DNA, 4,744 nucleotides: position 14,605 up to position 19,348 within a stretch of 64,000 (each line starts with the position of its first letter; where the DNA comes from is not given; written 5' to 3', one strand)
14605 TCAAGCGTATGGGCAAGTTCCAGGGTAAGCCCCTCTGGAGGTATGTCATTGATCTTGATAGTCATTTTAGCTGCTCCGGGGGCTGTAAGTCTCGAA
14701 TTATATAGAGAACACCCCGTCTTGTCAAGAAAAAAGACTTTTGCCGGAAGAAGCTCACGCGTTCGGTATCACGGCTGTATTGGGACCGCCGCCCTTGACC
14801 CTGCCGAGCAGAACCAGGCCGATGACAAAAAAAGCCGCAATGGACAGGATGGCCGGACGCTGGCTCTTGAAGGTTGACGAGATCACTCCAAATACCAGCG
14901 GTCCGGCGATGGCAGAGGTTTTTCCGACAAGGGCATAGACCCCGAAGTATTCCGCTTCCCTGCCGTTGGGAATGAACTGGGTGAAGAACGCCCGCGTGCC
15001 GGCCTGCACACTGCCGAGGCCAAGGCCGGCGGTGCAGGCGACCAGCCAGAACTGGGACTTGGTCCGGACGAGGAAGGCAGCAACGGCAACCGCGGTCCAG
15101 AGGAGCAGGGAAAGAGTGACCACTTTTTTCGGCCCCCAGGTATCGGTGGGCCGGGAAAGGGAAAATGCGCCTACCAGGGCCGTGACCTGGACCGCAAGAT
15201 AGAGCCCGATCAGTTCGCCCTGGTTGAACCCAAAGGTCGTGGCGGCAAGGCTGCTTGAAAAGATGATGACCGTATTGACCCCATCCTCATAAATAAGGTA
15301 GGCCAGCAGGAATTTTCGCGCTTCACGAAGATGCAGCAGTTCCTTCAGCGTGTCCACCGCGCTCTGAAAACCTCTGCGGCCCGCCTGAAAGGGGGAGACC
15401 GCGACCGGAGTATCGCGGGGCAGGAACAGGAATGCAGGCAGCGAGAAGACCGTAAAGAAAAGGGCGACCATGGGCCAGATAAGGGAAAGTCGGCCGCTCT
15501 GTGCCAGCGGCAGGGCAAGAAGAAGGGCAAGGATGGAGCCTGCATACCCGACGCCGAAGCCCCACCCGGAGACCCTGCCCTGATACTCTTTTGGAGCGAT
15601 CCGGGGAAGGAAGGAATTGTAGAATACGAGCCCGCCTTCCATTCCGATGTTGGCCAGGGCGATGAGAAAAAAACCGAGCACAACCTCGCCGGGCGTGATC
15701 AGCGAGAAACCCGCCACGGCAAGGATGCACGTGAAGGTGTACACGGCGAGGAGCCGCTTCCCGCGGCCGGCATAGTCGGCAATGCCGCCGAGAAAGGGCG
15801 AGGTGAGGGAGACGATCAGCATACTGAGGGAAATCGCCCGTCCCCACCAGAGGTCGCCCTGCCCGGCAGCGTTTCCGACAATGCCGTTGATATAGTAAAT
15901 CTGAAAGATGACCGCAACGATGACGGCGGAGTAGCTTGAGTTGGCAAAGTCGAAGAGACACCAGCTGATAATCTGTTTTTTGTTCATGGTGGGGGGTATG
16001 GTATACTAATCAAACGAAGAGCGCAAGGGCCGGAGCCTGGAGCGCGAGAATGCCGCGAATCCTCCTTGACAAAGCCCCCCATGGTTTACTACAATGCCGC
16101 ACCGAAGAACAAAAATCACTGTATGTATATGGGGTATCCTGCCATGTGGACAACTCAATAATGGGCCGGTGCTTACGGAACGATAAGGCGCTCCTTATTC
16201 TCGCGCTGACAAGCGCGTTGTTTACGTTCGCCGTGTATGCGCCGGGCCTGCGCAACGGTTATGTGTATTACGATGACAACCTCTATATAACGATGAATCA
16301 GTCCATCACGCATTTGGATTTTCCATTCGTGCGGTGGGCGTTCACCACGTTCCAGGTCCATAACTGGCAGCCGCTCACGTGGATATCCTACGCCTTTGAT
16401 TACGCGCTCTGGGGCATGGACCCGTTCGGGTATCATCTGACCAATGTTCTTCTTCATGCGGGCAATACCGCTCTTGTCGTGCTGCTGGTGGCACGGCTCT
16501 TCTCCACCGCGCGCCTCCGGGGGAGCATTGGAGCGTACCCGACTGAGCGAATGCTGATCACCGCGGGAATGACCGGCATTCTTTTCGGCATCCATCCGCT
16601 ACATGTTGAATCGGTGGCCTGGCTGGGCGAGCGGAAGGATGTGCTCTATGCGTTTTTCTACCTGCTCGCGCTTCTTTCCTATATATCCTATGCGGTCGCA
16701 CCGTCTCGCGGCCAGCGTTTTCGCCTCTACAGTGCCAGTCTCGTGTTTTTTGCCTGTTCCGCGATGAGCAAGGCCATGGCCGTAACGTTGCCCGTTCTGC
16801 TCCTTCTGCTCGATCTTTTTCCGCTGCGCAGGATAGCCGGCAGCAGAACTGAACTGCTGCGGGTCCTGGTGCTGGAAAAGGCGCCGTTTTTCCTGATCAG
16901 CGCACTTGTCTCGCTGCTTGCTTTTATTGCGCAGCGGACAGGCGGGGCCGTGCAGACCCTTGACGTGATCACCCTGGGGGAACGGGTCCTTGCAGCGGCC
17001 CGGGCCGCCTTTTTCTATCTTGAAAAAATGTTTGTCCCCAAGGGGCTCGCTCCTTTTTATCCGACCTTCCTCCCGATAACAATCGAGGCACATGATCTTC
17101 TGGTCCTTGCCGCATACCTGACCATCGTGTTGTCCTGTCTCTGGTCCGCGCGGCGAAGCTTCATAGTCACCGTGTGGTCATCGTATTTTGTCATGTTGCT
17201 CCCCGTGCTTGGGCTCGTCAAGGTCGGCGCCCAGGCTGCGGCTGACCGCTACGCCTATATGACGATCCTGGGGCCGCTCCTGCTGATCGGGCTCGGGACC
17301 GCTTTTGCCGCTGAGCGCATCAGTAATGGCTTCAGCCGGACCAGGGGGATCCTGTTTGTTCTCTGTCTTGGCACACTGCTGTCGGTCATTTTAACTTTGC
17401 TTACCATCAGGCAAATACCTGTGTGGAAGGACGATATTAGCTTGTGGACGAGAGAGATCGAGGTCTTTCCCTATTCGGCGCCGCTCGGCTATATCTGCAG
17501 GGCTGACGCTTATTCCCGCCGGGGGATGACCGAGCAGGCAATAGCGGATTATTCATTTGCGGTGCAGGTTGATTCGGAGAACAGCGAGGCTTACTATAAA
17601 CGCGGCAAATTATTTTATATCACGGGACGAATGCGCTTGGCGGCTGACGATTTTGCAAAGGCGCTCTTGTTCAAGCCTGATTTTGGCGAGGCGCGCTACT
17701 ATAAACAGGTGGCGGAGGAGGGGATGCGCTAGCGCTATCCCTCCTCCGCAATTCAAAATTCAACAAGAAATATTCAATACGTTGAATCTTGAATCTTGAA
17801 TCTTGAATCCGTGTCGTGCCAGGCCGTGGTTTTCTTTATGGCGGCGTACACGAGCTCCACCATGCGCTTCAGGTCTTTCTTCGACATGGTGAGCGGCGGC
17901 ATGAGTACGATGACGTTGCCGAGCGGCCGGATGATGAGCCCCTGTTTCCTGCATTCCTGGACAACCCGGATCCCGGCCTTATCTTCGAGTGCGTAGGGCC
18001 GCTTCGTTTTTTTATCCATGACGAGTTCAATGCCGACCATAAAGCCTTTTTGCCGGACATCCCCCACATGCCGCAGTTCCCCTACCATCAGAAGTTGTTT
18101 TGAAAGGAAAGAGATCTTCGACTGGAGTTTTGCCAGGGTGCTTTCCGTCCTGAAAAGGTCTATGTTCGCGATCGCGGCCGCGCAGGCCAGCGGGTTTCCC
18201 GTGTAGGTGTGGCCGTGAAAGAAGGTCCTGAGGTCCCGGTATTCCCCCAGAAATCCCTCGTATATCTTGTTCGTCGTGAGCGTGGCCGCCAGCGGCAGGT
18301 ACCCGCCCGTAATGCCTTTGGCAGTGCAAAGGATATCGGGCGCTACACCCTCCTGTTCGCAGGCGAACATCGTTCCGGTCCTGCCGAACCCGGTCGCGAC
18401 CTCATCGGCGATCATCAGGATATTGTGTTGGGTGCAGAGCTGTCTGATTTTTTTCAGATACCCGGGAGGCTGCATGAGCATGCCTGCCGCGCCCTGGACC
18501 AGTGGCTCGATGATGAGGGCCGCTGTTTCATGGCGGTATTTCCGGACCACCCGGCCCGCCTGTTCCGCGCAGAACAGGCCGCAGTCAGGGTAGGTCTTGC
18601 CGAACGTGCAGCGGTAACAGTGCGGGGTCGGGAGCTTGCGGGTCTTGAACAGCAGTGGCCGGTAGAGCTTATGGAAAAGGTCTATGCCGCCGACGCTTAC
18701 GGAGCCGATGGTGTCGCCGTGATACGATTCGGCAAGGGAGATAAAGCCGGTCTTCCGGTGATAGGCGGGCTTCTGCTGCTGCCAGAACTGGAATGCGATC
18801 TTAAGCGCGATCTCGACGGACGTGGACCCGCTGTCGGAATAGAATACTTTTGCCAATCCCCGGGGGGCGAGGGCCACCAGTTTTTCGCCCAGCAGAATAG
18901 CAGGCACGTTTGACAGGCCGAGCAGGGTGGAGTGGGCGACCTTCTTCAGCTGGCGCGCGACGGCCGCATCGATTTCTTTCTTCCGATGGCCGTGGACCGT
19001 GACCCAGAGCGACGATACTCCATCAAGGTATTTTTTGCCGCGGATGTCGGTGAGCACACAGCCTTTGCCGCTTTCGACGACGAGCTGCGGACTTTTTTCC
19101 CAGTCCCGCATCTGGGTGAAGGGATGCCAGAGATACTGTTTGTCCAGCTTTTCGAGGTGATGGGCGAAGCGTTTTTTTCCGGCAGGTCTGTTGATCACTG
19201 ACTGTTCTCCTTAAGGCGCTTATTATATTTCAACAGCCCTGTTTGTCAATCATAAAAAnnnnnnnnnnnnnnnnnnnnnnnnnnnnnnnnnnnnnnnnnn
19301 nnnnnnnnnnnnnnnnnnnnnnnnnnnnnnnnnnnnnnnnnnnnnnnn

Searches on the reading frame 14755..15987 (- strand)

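Call 72: search_protein_families(library=pfam, proteins=[window:14755-15987:-], max_evalue=0.00001)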
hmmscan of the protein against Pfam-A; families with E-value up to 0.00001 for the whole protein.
window:14755-15987:- (410 aa): 2 families
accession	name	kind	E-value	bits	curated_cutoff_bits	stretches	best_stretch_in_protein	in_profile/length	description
PF11700.14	ATG22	-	6.5e-56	190.4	24.1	1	52-397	77-472/482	Vacuole effluxer Atg22 like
PF07690.21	MFS_1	-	2.1e-18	66.8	33.4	2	228-393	3-167/347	Major Facilitator Superfamily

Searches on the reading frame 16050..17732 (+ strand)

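Call 59: search_protein_families(library=pfam, proteins=[window:16050-17732:+], max_evalue=0.00001)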
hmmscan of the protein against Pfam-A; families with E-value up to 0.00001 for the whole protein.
window:16050-17732:+ (560 aa): 3 families
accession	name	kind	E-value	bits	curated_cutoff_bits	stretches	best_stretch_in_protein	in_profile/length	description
PF00515.34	TPR_1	-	4.5e-09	36.2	27.8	0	513-545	2-34/34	Tetratricopeptide repeat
PF13414.12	TPR_11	-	1.2e-07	31.7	26.8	1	486-523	2-39/42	TPR repeat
PF07719.23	TPR_2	-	6.6e-06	26.3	27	0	513-544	2-33/34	Tetratricopeptide repeat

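Call 90: search_protein_families(library=pfam, proteins=[window:16050-17732:+], max_evalue=0.01)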
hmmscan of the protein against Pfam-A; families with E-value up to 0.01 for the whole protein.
window:16050-17732:+ (560 aa): 5 families
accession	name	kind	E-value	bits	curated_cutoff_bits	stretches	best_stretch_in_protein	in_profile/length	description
PF00515.34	TPR_1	-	4.5e-09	36.2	27.8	2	513-545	2-34/34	Tetratricopeptide repeat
PF13414.12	TPR_11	-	1.2e-07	31.7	26.8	1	486-523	2-39/42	TPR repeat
PF07719.23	TPR_2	-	6.6e-06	26.3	27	0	513-544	2-33/34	Tetratricopeptide repeat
PF13432.12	TPR_16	-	2e-05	25.4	32.7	1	484-539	3-58/65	Tetratricopeptide repeat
PF13181.12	TPR_8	-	0.0022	18.5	25.7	0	513-544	2-33/34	Tetratricopeptide repeat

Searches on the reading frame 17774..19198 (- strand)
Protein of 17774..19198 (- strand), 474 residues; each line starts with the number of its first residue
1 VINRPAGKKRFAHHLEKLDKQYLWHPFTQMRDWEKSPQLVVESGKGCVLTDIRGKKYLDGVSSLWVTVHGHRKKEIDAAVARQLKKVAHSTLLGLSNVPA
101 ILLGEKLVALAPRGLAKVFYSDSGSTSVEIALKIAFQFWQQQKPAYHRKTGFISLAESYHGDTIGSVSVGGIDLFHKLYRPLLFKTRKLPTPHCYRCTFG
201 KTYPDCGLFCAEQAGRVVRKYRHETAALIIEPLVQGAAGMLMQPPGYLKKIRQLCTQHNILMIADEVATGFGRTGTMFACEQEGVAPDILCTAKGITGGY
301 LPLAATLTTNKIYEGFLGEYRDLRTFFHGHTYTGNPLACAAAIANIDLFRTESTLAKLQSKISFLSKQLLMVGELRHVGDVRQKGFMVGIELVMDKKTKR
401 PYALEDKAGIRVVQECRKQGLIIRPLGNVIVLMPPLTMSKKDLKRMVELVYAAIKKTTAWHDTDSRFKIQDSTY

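Call 59: search_protein_families(library=pfam, proteins=[window:17774-19198:-], max_evalue=0.00001)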
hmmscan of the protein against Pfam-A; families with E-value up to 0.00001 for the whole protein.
window:17774-19198:- (474 aa): 1 family
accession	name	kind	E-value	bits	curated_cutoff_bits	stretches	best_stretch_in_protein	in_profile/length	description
PF00202.27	Aminotran_3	-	8.5e-106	354.5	30.5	1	34-452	6-401/403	Aminotransferase class-III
